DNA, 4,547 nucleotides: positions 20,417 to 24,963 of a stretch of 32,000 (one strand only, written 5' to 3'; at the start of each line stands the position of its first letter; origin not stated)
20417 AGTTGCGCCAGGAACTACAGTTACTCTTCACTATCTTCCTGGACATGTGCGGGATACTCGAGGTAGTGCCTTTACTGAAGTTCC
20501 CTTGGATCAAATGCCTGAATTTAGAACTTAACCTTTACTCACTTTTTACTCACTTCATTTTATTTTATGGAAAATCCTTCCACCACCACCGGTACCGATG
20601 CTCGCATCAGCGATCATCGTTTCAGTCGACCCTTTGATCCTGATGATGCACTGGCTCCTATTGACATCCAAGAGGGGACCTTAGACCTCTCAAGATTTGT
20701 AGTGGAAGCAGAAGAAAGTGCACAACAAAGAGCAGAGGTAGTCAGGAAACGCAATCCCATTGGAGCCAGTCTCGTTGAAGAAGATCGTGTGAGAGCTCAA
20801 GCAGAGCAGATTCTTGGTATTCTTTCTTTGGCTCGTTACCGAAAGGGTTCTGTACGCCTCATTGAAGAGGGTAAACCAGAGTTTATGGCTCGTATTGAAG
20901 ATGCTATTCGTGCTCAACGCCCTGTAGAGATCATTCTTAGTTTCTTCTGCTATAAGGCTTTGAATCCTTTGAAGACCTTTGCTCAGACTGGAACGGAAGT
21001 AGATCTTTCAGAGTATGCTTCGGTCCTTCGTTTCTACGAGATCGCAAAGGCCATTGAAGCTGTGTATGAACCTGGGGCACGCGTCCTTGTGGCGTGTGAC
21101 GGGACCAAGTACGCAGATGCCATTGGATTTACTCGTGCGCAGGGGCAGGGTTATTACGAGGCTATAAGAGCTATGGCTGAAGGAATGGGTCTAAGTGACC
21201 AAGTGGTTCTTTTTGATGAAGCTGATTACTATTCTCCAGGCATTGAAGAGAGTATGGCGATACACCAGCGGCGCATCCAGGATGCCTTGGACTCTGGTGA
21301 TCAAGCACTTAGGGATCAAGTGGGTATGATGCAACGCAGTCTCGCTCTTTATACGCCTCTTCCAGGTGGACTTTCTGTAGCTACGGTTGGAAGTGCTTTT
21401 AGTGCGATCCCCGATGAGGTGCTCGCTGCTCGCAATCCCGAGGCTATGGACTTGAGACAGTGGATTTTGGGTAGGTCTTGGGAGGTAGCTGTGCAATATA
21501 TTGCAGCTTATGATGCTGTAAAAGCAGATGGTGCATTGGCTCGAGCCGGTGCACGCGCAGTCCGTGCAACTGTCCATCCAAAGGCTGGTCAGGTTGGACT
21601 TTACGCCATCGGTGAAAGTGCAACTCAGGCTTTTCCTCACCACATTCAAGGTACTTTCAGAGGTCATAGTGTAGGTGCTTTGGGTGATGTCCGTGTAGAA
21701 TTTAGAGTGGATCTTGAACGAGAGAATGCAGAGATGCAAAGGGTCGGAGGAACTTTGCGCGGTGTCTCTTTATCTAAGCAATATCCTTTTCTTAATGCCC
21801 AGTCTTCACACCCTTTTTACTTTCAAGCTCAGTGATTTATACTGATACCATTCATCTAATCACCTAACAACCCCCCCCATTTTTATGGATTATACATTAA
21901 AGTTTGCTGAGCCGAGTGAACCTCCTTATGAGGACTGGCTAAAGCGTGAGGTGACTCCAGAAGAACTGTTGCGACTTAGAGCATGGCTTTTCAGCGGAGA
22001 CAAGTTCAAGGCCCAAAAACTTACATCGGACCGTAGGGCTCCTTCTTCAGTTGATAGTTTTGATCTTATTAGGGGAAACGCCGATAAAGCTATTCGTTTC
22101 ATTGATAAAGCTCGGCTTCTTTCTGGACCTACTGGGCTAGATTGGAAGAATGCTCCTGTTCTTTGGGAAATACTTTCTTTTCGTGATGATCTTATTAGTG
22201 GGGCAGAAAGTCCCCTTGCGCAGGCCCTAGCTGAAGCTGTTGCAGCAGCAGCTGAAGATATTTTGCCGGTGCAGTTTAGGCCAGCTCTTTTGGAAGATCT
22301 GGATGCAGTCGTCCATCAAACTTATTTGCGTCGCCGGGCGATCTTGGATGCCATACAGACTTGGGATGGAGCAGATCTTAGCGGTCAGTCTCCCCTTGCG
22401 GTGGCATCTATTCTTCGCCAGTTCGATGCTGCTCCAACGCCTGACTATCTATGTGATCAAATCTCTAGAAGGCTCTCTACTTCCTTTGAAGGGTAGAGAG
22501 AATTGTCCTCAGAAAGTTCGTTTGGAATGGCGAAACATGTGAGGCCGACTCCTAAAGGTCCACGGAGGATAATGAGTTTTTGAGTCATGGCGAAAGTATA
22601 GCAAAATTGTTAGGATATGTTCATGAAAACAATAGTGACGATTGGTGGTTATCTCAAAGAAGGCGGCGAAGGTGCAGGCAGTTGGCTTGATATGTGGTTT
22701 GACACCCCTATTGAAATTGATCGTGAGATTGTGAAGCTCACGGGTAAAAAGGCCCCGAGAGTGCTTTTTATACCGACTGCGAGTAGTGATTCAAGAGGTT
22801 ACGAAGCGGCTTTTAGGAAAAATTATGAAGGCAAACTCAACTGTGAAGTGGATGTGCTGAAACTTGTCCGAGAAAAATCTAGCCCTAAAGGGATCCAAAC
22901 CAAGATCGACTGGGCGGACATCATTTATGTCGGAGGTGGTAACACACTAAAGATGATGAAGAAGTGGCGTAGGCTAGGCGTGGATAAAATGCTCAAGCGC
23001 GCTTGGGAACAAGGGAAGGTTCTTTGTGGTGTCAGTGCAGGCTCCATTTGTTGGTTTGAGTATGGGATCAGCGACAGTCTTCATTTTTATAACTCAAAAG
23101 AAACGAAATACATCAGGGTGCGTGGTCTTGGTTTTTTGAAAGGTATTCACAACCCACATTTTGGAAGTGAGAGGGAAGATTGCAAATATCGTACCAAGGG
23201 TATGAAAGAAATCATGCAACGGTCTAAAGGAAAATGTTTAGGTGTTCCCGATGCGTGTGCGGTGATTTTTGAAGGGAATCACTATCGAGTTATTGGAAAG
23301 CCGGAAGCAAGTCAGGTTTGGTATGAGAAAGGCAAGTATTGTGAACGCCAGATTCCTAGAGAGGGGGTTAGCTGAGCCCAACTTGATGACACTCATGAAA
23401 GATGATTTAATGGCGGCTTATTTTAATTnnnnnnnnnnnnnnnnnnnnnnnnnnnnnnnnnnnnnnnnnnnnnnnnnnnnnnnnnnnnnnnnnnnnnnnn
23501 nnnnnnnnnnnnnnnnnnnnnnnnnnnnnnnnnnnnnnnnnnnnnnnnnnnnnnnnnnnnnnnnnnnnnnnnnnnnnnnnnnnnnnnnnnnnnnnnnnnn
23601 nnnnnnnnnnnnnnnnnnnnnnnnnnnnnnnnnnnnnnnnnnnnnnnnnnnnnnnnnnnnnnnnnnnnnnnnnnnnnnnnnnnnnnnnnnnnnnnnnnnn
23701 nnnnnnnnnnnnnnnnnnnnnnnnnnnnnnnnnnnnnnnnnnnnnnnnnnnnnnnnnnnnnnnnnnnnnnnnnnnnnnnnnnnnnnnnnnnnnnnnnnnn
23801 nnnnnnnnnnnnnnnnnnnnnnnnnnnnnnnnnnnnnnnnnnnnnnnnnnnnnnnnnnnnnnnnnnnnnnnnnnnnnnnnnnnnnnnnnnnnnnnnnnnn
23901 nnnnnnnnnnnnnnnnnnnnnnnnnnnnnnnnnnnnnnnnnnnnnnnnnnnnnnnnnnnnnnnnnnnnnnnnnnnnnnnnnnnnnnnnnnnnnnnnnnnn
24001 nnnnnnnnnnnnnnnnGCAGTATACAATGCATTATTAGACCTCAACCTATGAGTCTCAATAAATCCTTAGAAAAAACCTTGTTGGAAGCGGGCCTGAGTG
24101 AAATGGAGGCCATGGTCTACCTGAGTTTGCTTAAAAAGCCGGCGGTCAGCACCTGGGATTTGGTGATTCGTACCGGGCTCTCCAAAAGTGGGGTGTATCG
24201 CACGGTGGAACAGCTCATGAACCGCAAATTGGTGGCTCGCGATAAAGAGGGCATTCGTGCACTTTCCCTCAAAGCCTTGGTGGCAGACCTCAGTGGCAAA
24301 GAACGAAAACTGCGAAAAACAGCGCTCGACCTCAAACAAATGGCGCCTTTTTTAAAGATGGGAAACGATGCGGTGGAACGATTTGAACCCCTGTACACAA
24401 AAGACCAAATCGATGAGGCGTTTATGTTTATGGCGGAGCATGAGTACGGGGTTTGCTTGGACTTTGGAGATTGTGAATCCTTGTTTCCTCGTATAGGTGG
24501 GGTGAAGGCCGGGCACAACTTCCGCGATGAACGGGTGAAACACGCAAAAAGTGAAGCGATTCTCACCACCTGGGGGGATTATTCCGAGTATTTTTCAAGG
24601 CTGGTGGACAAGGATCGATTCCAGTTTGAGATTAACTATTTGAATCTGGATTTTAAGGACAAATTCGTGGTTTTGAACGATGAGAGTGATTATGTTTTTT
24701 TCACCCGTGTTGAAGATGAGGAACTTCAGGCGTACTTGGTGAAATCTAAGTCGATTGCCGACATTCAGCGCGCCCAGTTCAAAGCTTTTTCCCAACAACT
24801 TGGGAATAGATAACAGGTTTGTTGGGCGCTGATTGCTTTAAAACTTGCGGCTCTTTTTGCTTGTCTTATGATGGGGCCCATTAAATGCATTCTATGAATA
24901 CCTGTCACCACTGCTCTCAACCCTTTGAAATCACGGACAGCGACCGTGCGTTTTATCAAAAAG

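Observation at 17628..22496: Five-gene orphan island with divergent consensus promoters: candidate undescribed small-molecule or effector system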

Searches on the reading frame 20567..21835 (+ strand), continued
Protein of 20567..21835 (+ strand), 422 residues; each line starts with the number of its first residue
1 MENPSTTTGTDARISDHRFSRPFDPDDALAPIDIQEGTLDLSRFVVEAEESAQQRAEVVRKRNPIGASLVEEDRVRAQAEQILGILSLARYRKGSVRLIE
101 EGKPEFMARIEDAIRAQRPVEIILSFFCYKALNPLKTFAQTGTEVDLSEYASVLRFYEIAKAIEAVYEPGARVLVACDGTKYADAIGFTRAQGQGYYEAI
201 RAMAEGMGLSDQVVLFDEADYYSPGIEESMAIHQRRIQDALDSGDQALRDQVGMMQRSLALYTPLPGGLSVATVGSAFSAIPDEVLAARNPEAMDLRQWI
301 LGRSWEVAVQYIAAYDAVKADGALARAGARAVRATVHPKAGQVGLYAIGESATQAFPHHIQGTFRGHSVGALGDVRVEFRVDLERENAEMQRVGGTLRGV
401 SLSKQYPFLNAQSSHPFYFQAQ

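Call 73: search_solved_structures(query=A1, max_evalue=1, show_alignments=1)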
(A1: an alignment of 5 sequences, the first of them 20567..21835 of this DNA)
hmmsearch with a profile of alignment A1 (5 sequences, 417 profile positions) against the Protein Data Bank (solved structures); distinct sequences matched with E-value up to 1: 3.
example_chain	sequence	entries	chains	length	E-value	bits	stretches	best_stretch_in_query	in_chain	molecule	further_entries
3e59_A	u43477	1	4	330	2.4e-22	82.7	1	101-366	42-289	Pyoverdine biosynthesis protein PvcA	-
9dh4_A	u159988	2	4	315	3.5e-22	82.1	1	83-364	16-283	L-tyrosine/L-tryptophan isonitrile synthase family protein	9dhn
9dhm_A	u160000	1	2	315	3.6e-22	82.1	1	83-364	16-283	L-tyrosine/L-tryptophan isonitrile synthase family protein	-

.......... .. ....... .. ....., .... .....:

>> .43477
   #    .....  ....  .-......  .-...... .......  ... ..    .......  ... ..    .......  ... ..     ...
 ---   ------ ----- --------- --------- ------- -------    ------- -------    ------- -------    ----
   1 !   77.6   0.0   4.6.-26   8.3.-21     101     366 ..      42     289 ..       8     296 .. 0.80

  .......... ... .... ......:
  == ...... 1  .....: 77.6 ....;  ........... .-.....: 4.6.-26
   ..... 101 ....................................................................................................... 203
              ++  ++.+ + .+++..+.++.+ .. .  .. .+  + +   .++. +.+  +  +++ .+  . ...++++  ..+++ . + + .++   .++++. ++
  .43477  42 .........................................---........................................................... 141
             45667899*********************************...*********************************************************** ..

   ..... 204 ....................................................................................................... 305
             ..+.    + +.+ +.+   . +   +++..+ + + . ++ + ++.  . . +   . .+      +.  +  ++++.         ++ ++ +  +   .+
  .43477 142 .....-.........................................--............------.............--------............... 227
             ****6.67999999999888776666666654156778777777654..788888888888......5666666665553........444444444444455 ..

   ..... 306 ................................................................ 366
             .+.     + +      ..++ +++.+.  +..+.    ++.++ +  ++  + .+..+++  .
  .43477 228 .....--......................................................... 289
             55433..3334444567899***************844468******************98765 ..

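Call 90: search_protein_families(library=pfam, proteins=[L008:10950-11732:+], max_evalue=0.01)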
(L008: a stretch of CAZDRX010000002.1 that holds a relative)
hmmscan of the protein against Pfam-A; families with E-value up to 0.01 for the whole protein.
L008:10950-11732:+ (260 aa): 1 family
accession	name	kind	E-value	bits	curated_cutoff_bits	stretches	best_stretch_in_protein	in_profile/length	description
PF04794.17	YdjC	-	2.6e-11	44.3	29.7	1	6-221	2-249/266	YdjC-like protein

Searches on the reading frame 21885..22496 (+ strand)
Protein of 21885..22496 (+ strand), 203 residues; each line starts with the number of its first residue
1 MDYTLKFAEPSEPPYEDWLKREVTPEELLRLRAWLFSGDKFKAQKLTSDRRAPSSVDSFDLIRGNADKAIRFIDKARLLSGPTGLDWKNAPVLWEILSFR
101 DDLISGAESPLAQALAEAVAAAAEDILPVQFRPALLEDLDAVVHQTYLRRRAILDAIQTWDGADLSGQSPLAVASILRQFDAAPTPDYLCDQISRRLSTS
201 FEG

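Call 4: search_protein_families(library=pfam, proteins=[window:21885-22496:+], max_evalue=1)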
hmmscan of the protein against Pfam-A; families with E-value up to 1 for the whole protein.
window:21885-22496:+ (203 aa): 0 families

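Call 7: search_protein_families(library=ncbifam, proteins=[window:21885-22496:+], max_evalue=1)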
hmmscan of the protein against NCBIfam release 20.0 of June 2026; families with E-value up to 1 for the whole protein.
window:21885-22496:+ (203 aa): 0 families

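Call 24: search_solved_structures(query=A3, max_evalue=10)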
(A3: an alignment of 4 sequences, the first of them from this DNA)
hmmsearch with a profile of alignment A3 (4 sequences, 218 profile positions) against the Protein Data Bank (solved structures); distinct sequences matched with E-value up to 10: 0.

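Call 64: search_protein_families(library=phrogs, proteins=[window:21885-22496:+], max_evalue=0.01)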
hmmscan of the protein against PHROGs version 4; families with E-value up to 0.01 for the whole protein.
window:21885-22496:+ (203 aa): 0 families

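Call 65: search_protein_families(library=padloc, proteins=[window:21885-22496:+], max_evalue=0.01)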
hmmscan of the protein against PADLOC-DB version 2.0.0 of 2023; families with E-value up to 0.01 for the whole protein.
window:21885-22496:+ (203 aa): 0 families

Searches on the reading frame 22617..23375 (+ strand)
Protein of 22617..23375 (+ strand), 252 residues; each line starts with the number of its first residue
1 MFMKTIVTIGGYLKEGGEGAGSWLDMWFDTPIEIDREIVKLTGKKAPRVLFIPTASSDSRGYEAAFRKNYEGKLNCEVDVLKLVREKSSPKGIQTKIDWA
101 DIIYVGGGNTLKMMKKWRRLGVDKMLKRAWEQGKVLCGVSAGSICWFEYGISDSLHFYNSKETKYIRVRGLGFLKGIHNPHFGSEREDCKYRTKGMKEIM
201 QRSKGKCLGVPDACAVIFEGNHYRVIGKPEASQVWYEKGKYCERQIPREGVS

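Call 90: search_protein_families(library=pfam, proteins=[window:22617-23375:+], max_evalue=0.01)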
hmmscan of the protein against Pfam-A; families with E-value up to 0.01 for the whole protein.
window:22617-23375:+ (252 aa): 2 families
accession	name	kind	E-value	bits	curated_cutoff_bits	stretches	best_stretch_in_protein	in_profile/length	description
PF03575.23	Peptidase_S51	-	2.3e-46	158.5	23.9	1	33-225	17-205/206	Peptidase family S51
PF07685.20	GATase_3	-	0.0084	16.2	27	0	94-174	34-111/196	CobB/CobQ-like glutamine amidotransferase domain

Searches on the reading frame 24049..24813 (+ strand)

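Call 90: search_protein_families(library=pfam, proteins=[window:24049-24813:+], max_evalue=0.01)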
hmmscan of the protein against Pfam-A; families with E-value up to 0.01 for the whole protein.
window:24049-24813:+ (254 aa): 2 families
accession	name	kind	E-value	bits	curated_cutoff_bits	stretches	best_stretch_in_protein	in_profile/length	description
PF01978.25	TrmB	-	6.8e-10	39.1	25.6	1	13-67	3-57/68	Sugar-specific transcriptional regulator TrmB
PF25213.1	HVO_A0261_N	-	0.0057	17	35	0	25-70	17-62/86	HVO_A0261 N-terminal domain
